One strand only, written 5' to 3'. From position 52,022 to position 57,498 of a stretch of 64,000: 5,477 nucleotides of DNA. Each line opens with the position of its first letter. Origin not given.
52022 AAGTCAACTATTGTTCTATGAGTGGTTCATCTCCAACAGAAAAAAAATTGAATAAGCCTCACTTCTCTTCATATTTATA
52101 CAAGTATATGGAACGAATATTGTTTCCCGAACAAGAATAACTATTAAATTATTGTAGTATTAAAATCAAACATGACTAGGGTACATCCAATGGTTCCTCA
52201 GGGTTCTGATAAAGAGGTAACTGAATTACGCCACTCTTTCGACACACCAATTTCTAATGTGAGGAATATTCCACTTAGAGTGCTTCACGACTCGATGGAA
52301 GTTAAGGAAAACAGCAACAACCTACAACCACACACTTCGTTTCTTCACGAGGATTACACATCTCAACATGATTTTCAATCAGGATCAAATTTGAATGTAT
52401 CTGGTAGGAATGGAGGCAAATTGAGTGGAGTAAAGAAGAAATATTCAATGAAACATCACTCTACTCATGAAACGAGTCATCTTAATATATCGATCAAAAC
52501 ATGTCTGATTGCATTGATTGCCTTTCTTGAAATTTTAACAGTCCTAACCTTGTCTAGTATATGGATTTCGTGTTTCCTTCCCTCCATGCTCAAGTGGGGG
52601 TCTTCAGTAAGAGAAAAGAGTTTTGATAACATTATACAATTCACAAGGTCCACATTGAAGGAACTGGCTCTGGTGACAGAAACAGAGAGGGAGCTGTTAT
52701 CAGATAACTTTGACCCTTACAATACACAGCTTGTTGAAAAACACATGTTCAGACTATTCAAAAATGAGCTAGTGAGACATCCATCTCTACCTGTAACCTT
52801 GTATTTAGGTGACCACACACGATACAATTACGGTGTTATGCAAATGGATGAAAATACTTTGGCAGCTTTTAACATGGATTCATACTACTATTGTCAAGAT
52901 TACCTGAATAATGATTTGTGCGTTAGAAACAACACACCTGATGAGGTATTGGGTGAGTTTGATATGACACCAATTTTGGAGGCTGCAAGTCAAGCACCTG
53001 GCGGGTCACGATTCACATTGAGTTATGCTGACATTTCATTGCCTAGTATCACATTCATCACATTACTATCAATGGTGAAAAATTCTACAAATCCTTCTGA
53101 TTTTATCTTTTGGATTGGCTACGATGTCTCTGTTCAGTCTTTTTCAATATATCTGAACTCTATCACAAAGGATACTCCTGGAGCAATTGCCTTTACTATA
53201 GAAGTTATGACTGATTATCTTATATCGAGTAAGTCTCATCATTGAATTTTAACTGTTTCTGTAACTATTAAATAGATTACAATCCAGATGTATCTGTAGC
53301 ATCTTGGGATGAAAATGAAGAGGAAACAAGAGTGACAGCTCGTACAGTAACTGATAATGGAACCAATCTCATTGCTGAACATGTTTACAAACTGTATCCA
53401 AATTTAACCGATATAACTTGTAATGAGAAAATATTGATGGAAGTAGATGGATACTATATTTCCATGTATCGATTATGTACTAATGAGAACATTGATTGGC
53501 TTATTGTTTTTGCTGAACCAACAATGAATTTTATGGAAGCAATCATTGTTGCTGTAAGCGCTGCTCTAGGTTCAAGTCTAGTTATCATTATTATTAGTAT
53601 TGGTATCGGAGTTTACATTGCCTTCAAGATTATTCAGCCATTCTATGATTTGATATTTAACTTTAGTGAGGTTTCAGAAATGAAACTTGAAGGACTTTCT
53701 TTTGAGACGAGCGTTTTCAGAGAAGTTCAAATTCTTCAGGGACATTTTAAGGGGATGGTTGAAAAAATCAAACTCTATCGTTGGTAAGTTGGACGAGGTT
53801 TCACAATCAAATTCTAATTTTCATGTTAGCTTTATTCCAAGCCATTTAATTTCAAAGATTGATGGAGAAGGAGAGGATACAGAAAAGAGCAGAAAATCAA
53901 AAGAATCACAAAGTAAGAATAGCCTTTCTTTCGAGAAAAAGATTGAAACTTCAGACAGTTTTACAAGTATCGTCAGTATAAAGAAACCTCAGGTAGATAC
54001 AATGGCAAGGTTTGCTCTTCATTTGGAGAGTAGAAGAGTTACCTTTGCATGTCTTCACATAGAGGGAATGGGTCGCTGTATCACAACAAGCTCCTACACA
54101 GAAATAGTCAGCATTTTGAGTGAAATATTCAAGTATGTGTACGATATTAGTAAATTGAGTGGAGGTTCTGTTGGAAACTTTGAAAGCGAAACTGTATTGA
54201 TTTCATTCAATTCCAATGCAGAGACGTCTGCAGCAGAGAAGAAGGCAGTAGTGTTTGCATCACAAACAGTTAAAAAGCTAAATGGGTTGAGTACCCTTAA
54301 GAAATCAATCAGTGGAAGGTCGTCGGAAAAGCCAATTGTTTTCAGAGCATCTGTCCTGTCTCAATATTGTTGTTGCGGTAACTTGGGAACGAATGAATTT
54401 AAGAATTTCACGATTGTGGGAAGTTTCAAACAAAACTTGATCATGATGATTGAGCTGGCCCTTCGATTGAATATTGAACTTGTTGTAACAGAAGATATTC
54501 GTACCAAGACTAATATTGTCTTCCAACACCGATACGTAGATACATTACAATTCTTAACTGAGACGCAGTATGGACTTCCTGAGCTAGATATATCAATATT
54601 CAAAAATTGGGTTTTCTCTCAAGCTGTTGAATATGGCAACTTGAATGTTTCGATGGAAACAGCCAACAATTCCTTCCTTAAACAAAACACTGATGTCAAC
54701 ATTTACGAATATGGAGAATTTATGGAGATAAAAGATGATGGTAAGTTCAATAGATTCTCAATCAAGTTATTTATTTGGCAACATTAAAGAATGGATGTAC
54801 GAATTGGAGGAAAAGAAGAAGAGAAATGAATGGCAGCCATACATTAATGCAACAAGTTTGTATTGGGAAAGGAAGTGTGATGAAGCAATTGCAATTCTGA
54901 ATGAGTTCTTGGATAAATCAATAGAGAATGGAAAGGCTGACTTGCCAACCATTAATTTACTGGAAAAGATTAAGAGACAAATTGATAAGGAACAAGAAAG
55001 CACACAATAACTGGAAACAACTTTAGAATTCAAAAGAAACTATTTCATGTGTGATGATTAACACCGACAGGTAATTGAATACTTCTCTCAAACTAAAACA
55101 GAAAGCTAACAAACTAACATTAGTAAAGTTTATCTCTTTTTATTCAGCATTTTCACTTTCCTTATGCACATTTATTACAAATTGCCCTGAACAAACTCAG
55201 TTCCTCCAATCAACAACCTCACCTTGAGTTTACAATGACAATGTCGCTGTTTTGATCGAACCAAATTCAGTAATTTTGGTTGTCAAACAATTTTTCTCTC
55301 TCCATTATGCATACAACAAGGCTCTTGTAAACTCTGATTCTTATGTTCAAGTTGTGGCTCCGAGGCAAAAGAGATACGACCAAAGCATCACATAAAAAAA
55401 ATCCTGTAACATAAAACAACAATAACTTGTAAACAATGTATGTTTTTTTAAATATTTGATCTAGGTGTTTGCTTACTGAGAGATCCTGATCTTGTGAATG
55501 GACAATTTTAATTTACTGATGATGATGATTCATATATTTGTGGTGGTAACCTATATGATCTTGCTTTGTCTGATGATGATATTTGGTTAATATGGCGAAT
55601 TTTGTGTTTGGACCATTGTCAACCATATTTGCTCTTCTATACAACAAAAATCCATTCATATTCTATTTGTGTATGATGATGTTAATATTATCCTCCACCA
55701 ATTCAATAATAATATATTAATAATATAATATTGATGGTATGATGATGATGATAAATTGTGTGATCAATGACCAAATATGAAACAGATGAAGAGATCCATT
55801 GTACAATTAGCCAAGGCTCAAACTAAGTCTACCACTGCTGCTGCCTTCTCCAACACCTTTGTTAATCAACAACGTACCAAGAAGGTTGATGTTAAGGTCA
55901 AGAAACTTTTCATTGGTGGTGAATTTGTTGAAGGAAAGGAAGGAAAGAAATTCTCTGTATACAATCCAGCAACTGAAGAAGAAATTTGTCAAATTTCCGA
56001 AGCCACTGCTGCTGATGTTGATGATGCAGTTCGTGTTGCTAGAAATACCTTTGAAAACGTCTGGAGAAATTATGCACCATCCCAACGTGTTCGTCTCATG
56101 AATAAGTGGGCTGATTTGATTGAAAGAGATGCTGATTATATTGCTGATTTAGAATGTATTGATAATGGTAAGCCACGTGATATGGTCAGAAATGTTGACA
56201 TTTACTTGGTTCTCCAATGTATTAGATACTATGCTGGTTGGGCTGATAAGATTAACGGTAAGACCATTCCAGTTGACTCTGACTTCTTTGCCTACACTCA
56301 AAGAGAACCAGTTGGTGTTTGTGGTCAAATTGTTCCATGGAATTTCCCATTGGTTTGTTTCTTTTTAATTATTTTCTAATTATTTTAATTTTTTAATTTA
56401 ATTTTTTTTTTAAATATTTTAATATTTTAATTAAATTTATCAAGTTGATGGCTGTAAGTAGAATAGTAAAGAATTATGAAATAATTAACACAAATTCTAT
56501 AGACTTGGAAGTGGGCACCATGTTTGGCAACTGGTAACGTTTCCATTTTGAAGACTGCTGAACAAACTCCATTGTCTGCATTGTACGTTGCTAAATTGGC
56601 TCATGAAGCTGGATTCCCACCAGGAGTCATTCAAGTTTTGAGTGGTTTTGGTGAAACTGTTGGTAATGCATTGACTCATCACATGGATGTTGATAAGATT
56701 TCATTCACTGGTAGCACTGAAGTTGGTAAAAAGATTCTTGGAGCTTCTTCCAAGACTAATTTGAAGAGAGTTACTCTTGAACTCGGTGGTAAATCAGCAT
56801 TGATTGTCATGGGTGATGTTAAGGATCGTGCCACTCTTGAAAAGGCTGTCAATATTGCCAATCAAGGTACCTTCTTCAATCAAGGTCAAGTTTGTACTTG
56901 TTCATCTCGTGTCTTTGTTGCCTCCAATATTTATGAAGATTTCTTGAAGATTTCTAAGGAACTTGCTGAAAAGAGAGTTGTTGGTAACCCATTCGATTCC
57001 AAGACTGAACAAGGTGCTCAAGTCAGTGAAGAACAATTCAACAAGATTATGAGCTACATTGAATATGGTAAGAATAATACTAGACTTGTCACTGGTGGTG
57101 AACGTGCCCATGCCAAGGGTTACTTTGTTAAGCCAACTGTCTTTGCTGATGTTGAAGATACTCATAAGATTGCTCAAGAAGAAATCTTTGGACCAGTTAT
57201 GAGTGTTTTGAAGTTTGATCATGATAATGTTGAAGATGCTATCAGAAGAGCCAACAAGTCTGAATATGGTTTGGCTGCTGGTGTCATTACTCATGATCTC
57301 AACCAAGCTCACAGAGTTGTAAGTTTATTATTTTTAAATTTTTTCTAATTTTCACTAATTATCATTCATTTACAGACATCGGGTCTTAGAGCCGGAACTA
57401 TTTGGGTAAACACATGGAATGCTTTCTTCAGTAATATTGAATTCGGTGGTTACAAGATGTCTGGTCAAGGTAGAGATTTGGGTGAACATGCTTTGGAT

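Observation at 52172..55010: Cache-like sensor fused to a class-III cyclase-homology domain that looks catalytically dead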

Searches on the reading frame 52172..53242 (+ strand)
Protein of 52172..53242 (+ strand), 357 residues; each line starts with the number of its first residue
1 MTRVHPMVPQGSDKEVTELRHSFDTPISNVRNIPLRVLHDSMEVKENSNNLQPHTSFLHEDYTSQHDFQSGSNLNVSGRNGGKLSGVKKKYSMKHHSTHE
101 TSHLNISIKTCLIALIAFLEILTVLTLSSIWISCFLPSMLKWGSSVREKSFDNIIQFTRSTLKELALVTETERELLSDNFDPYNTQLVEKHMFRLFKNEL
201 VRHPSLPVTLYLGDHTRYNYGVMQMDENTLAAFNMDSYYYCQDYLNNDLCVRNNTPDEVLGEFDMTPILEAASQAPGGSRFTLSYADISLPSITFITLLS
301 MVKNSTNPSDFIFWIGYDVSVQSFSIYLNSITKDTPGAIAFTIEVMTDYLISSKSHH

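Call 43: find_encoding_contigs(protein=window:52172-53242:+, flank=3000, max_places=4)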
Protein window:52172-53242:+ (357 aa): no gene with exactly this product is on record in the collection.

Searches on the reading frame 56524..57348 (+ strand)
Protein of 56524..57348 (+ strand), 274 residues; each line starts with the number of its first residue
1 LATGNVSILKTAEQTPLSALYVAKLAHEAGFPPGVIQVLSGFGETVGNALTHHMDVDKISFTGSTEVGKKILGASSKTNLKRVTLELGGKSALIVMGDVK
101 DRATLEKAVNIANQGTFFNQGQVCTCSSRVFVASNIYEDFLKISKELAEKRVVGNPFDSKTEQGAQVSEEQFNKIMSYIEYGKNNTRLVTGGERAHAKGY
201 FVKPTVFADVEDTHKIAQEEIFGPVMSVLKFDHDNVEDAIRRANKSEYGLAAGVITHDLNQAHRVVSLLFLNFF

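Call 23: search_protein_families(library=pfam, proteins=[window:56524-57348:+], max_evalue=0.001)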
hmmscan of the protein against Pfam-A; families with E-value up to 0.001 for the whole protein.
window:56524-57348:+ (274 aa): 1 family
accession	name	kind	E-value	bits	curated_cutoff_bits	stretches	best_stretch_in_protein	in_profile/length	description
PF00171.27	Aldedh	-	8.6e-98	328.3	23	1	1-267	151-413/461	Aldehyde dehydrogenase family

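Call 83: find_homologous_proteins(query=window:56524-57348:+, max_evalue=1e-30)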
Query window:56524-57348:+ (274 aa): 7956 proteins with E <= 1e-30 among 8000 candidates; the best 120 are listed.
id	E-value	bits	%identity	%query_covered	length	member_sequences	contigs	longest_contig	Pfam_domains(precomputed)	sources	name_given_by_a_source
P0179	1.4e-110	387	54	96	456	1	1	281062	PF00171.28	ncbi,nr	ncbi:unnamed protein product [Rotaria sp. Silwood2]|nr:unnamed protein product [Rotaria sp. Silwood2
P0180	3.7e-99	349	51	81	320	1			PF00171.28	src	-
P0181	7.5e-94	332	57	96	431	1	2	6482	PF00171.28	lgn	-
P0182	2.9e-91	324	58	97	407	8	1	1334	PF00171.28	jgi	jgi:aldehyde dehydrogenase (NAD+)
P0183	9.4e-91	322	57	97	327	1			PF00171.28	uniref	uniref:aldehyde dehydrogenase (NAD(+)) n=1 Tax=Steinernema glaseri TaxID=37863 RepID=A0A1I8A241_9BIL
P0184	1.3e-90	321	58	97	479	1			PF00171.28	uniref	uniref:aldehyde dehydrogenase (NAD(+)) n=1 Tax=Acrobeloides nanus TaxID=290746 RepID=A0A914BXJ9_9BIL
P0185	2.3e-89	317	55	100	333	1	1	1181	PF00171.28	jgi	-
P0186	4.6e-89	316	56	97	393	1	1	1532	PF00171.28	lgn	-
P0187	9.5e-89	315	55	97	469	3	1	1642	PF00171.28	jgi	jgi:aldehyde dehydrogenase (NAD+)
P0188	1.1e-88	315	56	97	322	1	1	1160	PF00171.28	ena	-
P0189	2.4e-88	314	59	97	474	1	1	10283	PF00171.28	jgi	jgi:aldehyde dehydrogenase (NAD+)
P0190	3.0e-88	314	58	97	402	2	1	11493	PF00171.28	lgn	-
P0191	6.0e-88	313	56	97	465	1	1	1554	PF05893.20,PF00171.28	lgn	-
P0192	6.2e-88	313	56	97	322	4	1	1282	PF00171.28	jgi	jgi:aldehyde dehydrogenase (NAD+)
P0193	6.7e-88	313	57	96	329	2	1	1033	PF00171.28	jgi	jgi:aldehyde dehydrogenase (NAD+)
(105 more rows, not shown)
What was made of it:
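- Tried and rejected: Taxon check with the neighbouring aldehyde dehydrogenase was uninformative, because the protein is too conserved (call 83).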
